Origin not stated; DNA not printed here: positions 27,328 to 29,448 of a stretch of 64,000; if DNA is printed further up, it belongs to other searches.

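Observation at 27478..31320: Phage-encoded MoxR-family AAA+ ATPase plus vWA/MIDAS protein pair (CobS/CobT-like) with unusual additions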

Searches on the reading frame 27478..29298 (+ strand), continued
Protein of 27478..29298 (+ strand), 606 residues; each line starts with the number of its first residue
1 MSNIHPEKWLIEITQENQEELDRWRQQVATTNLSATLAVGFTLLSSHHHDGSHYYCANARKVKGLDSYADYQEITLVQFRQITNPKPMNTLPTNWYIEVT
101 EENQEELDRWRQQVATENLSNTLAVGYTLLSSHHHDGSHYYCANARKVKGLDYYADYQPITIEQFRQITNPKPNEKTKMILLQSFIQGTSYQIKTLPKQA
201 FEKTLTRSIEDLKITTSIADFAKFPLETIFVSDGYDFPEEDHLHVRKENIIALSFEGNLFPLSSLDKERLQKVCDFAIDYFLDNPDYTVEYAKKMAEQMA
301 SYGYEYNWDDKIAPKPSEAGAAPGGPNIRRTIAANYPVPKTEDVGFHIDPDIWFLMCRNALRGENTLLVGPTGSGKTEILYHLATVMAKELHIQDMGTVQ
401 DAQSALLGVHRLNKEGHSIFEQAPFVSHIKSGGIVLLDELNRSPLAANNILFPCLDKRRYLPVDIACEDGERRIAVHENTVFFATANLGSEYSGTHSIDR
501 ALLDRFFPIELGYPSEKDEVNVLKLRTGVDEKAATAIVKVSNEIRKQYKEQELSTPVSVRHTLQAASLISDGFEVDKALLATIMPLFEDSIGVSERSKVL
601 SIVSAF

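Call 20: find_homologous_proteins(query=window:27478-29298:+, max_evalue=0.00001)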
Query window:27478-29298:+ (606 aa): 790 proteins with E <= 0.00001 among 8000 candidates; the best 120 are listed.
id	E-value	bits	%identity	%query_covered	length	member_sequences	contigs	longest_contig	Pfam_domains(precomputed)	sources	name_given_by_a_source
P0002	0.0e+0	1061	90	85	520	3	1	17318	PF08406.17,PF07724.21,PF07728.21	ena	-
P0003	1.6e-268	910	95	71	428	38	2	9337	PF08406.17,PF07724.21,PF07728.21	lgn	-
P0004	6.8e-245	832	84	71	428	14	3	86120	PF08406.17,PF07724.21,PF07726.18,PF07728.21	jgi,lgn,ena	jgi:MoxR-like ATPase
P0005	2.2e-243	827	85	71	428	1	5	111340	PF08406.17,PF07724.21,PF07728.21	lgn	-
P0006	2.8e-242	824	84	71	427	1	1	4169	PF08406.17,PF07724.21,PF07726.18,PF07728.21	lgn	-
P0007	1.1e-236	805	81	71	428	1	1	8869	PF08406.17,PF07728.21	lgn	-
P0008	7.7e-228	776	79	71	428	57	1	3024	PF08406.17,PF07724.21,PF07728.21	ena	-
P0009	1.0e-227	775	79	71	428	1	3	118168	PF08406.17,PF07728.21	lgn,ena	-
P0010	7.3e-227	773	78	71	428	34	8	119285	PF08406.17,PF07724.21,PF07728.21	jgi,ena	-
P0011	6.1e-225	766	75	73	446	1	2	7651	PF08406.17,PF07724.21,PF07728.21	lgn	-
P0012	1.0e-221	756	77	71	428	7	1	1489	PF08406.17,PF20030.6,PF07724.21,PF07728.21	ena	-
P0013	1.7e-219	748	76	71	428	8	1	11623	PF08406.17,PF20030.6,PF07724.21,PF07728.21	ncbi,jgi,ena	jgi:MoxR-like ATPase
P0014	1.5e-218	745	75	71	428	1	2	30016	PF08406.17,PF07724.21,PF00004.36,PF07728.21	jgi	-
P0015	4.2e-217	740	77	71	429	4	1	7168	PF08406.17,PF20030.6,PF07724.21,PF07728.21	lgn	-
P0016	3.7e-216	737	76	71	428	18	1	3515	PF08406.17,PF20030.6,PF07724.21,PF07728.21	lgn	-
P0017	9.3e-216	736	75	71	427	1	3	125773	PF08406.17,PF07724.21,PF07728.21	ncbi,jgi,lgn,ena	jgi:MoxR-like ATPase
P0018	3.1e-214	731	74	71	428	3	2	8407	PF08406.17,PF07724.21,PF07726.18,PF07728.21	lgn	-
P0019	1.2e-213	729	74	71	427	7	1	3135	PF08406.17,PF07724.21,PF07728.21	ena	-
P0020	1.6e-213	729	75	71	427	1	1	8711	PF08406.17,PF20030.6,PF07724.21,PF07728.21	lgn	-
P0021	2.2e-213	728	75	71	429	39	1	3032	PF08406.17,PF20030.6,PF07724.21,PF07728.21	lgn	-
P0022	7.6e-213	726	76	71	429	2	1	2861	PF08406.17,PF20030.6,PF07728.21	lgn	-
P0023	2.0e-212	725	75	71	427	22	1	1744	PF08406.17,PF20030.6,PF07724.21,PF07728.21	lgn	-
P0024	2.7e-212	725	73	71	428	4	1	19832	PF08406.17,PF20030.6,PF07724.21,PF07726.18,PF00004.36,PF07728.21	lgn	-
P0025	3.7e-212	724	76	71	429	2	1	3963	PF08406.17,PF20030.6,PF07724.21,PF07728.21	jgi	-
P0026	5.2e-212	724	76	71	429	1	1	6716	PF08406.17,PF20030.6,PF07724.21,PF07728.21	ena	-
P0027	1.4e-211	722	74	71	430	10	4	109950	PF08406.17,PF07724.21,PF07726.18,PF07728.21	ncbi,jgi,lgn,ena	jgi:MoxR-like ATPase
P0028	1.8e-211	722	76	71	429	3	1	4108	PF08406.17,PF20030.6,PF07728.21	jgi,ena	-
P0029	2.5e-211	721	73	71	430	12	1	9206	PF08406.17,PF07724.21,PF07728.21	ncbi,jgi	jgi:MoxR-like ATPase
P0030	2.8e-211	721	75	71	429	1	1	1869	PF08406.17,PF20030.6,PF07724.21,PF07728.21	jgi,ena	-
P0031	3.4e-211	721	74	71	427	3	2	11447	PF08406.17,PF20030.6,PF07724.21,PF07728.21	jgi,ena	jgi:MoxR-like ATPase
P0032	6.0e-211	720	75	71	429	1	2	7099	PF08406.17,PF20030.6,PF07724.21,PF07728.21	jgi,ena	jgi:MoxR-like ATPase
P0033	6.0e-211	720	75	71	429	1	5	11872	PF08406.17,PF20030.6,PF07724.21,PF07728.21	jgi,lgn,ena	jgi:MoxR-like ATPase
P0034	6.3e-211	720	74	71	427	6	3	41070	PF08406.17,PF20030.6,PF07724.21,PF07728.21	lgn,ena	-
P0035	6.3e-211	720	74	71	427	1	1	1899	PF08406.17,PF20030.6,PF07724.21,PF07728.21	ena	-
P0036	9.4e-211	719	74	71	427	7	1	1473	PF08406.17,PF20030.6,PF07724.21,PF05496.19,PF07728.21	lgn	-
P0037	2.4e-210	718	74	71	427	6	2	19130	PF08406.17,PF20030.6,PF07724.21,PF07728.21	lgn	-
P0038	4.1e-210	717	75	71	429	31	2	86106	PF08406.17,PF20030.6,PF07724.21,PF07728.21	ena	-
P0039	1.2e-209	716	71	71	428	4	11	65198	PF08406.17,PF20030.6,PF07724.21,PF07726.18,PF00004.36,PF07728.21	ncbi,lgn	-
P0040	1.7e-209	715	73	71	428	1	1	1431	PF08406.17,PF20030.6,PF07724.21,PF07728.21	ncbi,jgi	jgi:MoxR-like ATPase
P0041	4.1e-209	714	76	71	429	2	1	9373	PF08406.17,PF20030.6,PF07724.21,PF07728.21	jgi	-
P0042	1.7e-207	709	73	71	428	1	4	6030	PF08406.17,PF20030.6,PF07724.21,PF07726.18,PF00004.36,PF07728.21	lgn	-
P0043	4.3e-206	704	72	71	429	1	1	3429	PF08406.17,PF07724.21,PF07728.21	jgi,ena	-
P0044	5.3e-206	704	73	71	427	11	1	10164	PF08406.17,PF07724.21,PF07728.21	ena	-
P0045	1.5e-204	699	73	71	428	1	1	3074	PF08406.17,PF20030.6,PF07724.21,PF07726.18,PF07728.21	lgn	-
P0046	8.6e-204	696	71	71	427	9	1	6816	PF08406.17,PF20030.6,PF07724.21,PF07728.21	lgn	-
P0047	3.8e-202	691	71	71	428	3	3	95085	PF08406.17,PF07724.21,PF07728.21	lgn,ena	-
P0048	3.9e-200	684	71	71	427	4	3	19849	PF08406.17,PF07728.21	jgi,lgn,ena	jgi:MoxR-like ATPase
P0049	4.5e-199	681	71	71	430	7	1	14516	PF08406.17,PF07724.21,PF07728.21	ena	-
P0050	6.6e-196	670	68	71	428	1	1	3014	PF08406.17,PF20030.6,PF07724.21,PF00004.36,PF07728.21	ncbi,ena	-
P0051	9.3e-191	653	67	72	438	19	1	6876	PF08406.17,PF07724.21,PF07728.21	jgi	-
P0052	1.4e-190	653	68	71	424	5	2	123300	PF08406.17,PF07724.21,PF07728.21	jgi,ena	-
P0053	6.8e-190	651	67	71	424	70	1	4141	PF08406.17,PF07724.21,PF07728.21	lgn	-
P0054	1.1e-189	650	68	71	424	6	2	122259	PF08406.17,PF07724.21,PF07728.21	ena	-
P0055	5.5e-189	648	68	71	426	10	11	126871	PF08406.17,PF07724.21,PF07728.21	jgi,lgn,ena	jgi:MoxR-like ATPase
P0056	4.5e-188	645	68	71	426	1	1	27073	PF08406.17,PF07724.21,PF07728.21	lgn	-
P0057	7.1e-188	644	67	71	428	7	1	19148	PF08406.17,PF07724.21,PF07726.18,PF00004.36,PF07728.21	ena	-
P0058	1.2e-187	643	68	71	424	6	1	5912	PF08406.17,PF07724.21,PF07728.21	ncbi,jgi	jgi:MoxR-like ATPase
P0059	1.8e-186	639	65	71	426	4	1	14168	PF08406.17,PF07724.21,PF07726.18,PF07728.21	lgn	-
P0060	4.4e-186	638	66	71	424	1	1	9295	PF08406.17,PF07724.21,PF07728.21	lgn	-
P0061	4.7e-186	638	69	71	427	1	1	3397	PF08406.17,PF07724.21,PF07728.21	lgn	-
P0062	1.3e-185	636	68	71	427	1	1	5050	PF08406.17,PF07724.21,PF07728.21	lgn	-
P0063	2.3e-185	636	67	70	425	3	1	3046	PF08406.17,PF07724.21,PF07728.21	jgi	jgi:MoxR-like ATPase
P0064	8.3e-185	634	66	71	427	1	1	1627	PF08406.17,PF20030.6,PF07724.21,PF07726.18,PF00004.36,PF05496.19,PF07728.21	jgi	jgi:MoxR-like ATPase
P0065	8.5e-184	630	66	70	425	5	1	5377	PF08406.17,PF07724.21,PF07728.21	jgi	-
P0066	1.2e-183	630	67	71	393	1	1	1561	PF08406.17,PF07728.21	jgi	jgi:energy-coupling factor transporter ATP-binding protein EcfA2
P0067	5.1e-183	628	66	71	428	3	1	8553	PF08406.17,PF07724.21,PF07726.18,PF07728.21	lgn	-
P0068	5.9e-182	624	67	71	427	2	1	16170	PF08406.17,PF07724.21,PF07728.21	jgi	jgi:MoxR-like ATPase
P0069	3.3e-180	619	65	71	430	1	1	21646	PF08406.17,PF07724.21,PF07726.18,PF07728.21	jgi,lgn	jgi:MoxR-like ATPase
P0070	3.7e-180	618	66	71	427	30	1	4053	PF08406.17,PF07724.21,PF00004.36,PF07728.21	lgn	-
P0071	4.0e-178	612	65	71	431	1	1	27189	PF08406.17,PF07724.21,PF07728.21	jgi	jgi:MoxR-like ATPase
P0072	5.7e-178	611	64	71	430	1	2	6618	PF08406.17,PF07724.21,PF07726.18,PF07728.21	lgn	-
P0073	1.4e-177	610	65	71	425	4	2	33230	PF08406.17,PF07724.21,PF07728.21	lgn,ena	-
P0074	1.8e-176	606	64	71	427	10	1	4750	PF08406.17,PF07724.21,PF07728.21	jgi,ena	jgi:MoxR-like ATPase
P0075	5.2e-176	605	63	71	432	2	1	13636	PF08406.17,PF07724.21,PF07728.21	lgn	-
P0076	1.5e-175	603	65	71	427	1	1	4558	PF08406.17,PF07724.21,PF07726.18,PF07728.21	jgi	jgi:MoxR-like ATPase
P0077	4.1e-174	598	61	71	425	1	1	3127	PF08406.17,PF20030.6,PF07724.21,PF07726.18,PF07728.21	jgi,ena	-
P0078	1.0e-171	591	61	71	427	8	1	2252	PF08406.17,PF20030.6,PF07724.21,PF07726.18,PF07728.21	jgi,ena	-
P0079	1.3e-171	590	61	71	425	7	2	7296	PF08406.17,PF20030.6,PF07724.21,PF12774.14,PF07726.18,PF00004.36,PF07728.21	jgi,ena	-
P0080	2.3e-171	589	62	71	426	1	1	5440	PF08406.17,PF20030.6,PF07724.21,PF07726.18,PF00004.36,PF07728.21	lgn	-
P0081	2.8e-171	589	62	71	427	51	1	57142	PF08406.17,PF20030.6,PF07724.21,PF07726.18,PF00004.36,PF07728.21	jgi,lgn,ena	jgi:MoxR-like ATPase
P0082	7.5e-171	588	62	71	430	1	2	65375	PF08406.17,PF07724.21,PF07728.21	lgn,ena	-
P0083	2.1e-170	586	62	71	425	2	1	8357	PF08406.17,PF20030.6,PF07724.21,PF07726.18,PF00004.36,PF07728.21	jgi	-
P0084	6.8e-170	585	63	71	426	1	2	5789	PF08406.17,PF20030.6,PF07724.21,PF12774.14,PF07726.18,PF00004.36,PF07728.21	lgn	-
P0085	3.8e-169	582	64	71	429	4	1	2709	PF08406.17,PF07724.21,PF07728.21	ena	-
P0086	1.4e-168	580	69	62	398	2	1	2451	PF20030.6,PF07724.21,PF07728.21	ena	-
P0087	1.0e-167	577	61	71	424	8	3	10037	PF08406.17,PF20030.6,PF07724.21,PF07726.18,PF07728.21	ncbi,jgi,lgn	jgi:MoxR-like ATPase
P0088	2.3e-167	576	62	71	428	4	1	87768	PF08406.17,PF07728.21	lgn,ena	-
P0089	5.6e-167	575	61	71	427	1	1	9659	PF08406.17,PF07724.21,PF07726.18,PF00004.36,PF07728.21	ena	-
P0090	6.6e-167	575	61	71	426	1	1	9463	PF08406.17,PF20030.6,PF07724.21,PF07726.18,PF07728.21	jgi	-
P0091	1.9e-166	573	59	71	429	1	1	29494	PF08406.17,PF20030.6,PF07724.21,PF07726.18,PF00004.36,PF07728.21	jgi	jgi:nitric oxide reductase NorQ protein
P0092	2.6e-166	573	59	71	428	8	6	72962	PF08406.17,PF20030.6,PF07724.21,PF07726.18,PF00004.36,PF07728.21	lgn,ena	-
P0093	8.7e-166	571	60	71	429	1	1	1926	PF08406.17,PF20030.6,PF07724.21,PF07726.18,PF00004.36,PF07728.21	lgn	-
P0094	1.7e-165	570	62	71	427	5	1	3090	PF08406.17,PF07726.18,PF07728.21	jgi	jgi:nitric oxide reductase NorQ protein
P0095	4.0e-165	569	61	71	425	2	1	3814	PF08406.17,PF20030.6,PF00158.33,PF07724.21,PF07726.18,PF00004.36,PF07728.21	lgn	-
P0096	1.9e-164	567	59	71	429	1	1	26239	PF08406.17,PF20030.6,PF07724.21,PF00004.36,PF07728.21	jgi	jgi:nitric oxide reductase NorQ protein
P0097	4.6e-163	562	59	71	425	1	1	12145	PF08406.17,PF20030.6,PF07724.21,PF00004.36,PF05496.19,PF07728.21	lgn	-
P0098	1.4e-159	551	58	71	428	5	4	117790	PF08406.17,PF20030.6,PF07724.21,PF07726.18,PF00004.36,PF07728.21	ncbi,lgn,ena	-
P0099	3.6e-158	546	70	58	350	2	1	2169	PF08406.17,PF07724.21,PF07728.21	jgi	jgi:MoxR-like ATPase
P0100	5.3e-158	545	56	71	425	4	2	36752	PF08406.17,PF20030.6,PF00158.33,PF07724.21,PF07726.18,PF00004.36,PF07728.21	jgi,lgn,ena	jgi:nitric oxide reductase NorQ protein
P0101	1.0e-156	541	56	71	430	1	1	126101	PF08406.17,PF20030.6,PF07724.21,PF07726.18,PF00004.36,PF07728.21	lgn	-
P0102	9.8e-155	534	57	71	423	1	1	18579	PF08406.17,PF20030.6,PF00158.33,PF07724.21,PF07726.18,PF12775.14,PF00004.36,PF07728.21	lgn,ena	-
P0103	6.4e-154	532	56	71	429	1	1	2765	PF08406.17,PF20030.6,PF07724.21,PF00004.36,PF07728.21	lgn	-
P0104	2.3e-153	530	56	71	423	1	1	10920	PF08406.17,PF20030.6,PF00158.33,PF07724.21,PF07726.18,PF12775.14,PF00004.36,PF07728.21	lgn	-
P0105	1.5e-151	524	58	71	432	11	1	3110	PF08406.17,PF20030.6,PF07724.21,PF00004.36,PF07728.21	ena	-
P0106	1.9e-149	517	56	71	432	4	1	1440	PF08406.17,PF20030.6,PF07724.21,PF07726.18,PF00004.36,PF07728.21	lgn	-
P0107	1.7e-148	514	56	71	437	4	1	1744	PF08406.17,PF07724.21,PF00004.36,PF07728.21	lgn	-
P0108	1.9e-147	510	54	71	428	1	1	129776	PF08406.17,PF07724.21,PF00004.36,PF07728.21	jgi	jgi:nitric oxide reductase NorQ protein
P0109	2.1e-147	510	55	71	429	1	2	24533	PF08406.17,PF07724.21,PF00004.36,PF07728.21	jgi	jgi:nitric oxide reductase NorQ protein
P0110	1.7e-140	487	52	71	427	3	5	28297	PF08406.17,PF00004.36,PF07728.21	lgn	-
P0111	3.5e-140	486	53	71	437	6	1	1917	PF08406.17,PF07724.21,PF00004.36,PF07728.21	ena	-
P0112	4.0e-140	486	78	28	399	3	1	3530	PF18882.6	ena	-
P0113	5.0e-134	466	51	70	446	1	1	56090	PF08406.17,PF07724.21,PF07726.18,PF00004.36,PF05496.19,PF07728.21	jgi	-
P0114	2.8e-133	464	52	71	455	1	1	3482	PF08406.17,PF07724.21,PF07728.21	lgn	-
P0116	6.5e-133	462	51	28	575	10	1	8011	-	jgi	-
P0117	2.7e-132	460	54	70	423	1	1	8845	PF08406.17,PF20030.6,PF07724.21,PF07728.21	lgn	-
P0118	2.4e-131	457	54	70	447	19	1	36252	PF08406.17,PF00004.36,PF07728.21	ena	-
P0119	1.8e-130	454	53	70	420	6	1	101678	PF08406.17,PF07724.21,PF12774.14,PF07728.21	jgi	jgi:MoxR-like ATPase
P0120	2.4e-130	454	49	71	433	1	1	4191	PF08406.17,PF20030.6,PF07726.18,PF07728.21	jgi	jgi:MoxR-like ATPase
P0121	3.1e-130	454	53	70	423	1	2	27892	PF08406.17,PF07728.21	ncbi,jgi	-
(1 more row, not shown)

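Call 23: find_encoding_contigs(protein=P0002, flank=10000, max_places=3)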
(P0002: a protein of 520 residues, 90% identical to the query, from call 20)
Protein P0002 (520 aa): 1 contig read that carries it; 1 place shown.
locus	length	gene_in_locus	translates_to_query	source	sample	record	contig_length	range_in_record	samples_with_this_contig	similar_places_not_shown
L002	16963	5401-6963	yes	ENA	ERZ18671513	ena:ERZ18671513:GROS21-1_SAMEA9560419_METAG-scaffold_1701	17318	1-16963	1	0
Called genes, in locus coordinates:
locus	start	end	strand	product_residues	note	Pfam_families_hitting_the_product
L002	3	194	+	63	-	?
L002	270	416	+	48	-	-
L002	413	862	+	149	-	-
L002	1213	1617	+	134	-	-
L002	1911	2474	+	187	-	PF01832:Glucosaminidase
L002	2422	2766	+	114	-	-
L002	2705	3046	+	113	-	-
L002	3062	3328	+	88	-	-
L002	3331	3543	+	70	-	-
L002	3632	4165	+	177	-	-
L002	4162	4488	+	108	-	-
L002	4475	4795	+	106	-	PF13730:HTH_36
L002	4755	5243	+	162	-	-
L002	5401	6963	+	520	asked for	PF07724:AAA_2 (weak), PF07728:AAA_5, PF08406:CbbQ_C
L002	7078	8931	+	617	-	PF11775:CobT_C (faint), PF00092:VWA (weak)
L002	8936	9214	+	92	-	-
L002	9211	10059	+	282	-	PF01145:Band_7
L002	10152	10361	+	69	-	-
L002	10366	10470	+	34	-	-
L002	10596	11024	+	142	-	PF24749:DUF7695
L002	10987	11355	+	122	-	-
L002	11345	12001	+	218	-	-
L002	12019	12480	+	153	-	PF14025:DUF4241 (faint)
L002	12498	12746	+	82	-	-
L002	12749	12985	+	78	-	-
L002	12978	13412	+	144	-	-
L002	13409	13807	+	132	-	PF21866:DUF6915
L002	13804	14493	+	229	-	-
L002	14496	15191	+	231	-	-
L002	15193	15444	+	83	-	-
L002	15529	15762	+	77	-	-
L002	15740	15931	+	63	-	-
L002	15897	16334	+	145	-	PF00692:dUTPase, PF22769:DCD (weak)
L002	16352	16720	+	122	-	-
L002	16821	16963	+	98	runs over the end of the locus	-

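Call 24: find_encoding_contigs(protein=P0108, flank=7000, max_places=1)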
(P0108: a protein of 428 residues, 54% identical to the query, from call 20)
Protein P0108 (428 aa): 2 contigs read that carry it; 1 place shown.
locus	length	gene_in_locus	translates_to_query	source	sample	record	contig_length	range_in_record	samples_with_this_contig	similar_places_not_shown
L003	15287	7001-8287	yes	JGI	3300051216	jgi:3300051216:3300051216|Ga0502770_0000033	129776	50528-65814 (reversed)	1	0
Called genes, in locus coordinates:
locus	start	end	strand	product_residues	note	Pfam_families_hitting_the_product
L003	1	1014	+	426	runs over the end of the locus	PF17293:Arm-DNA-bind_5, PF13102:Phage_int_SAM_5, PF00589:Phage_integrase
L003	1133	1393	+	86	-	-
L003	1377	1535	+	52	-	-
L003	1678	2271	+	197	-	PF01832:Glucosaminidase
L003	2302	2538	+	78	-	-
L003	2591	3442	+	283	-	PF01145:Band_7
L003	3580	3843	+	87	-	-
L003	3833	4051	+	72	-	-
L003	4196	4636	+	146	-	PF14902:DUF4494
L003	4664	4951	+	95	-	-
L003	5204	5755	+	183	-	-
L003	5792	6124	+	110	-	-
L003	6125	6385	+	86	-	PF13730:HTH_36, PF09339:HTH_IclR (weak)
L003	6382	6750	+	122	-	-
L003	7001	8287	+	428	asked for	PF00004:AAA (weak), PF07724:AAA_2 (weak), PF07728:AAA_5, PF08406:CbbQ_C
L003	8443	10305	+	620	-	PF11775:CobT_C (faint)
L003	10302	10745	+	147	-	-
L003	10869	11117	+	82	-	-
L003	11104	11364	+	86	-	-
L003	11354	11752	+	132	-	-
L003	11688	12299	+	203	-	-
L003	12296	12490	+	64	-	-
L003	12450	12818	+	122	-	PF19419:DUF5983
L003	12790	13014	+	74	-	-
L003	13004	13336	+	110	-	-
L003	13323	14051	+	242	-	-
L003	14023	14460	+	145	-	-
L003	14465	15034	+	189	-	PF22769:DCD (weak), PF00692:dUTPase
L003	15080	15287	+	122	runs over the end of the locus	-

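Call 25: find_encoding_contigs(protein=P0119, flank=7000, max_places=1)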
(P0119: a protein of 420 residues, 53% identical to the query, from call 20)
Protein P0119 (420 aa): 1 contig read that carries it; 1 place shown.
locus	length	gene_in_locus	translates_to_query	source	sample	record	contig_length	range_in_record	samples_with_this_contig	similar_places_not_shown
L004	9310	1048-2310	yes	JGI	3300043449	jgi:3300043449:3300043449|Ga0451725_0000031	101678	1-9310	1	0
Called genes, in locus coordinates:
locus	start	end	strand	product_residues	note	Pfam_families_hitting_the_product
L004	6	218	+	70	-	-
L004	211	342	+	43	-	-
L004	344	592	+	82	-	-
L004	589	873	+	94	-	-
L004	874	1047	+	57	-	-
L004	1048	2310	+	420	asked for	PF12774:AAA_6 (faint), PF07724:AAA_2 (weak), PF07728:AAA_5, PF08406:CbbQ_C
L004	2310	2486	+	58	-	-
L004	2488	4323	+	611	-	PF11775:CobT_C (faint)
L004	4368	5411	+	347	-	-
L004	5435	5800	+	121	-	PF21866:DUF6915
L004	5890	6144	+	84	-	-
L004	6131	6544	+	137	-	-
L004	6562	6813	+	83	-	-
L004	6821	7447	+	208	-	-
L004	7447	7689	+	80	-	-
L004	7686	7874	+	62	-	-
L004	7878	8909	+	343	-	-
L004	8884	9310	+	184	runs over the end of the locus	PF05050:Methyltransf_21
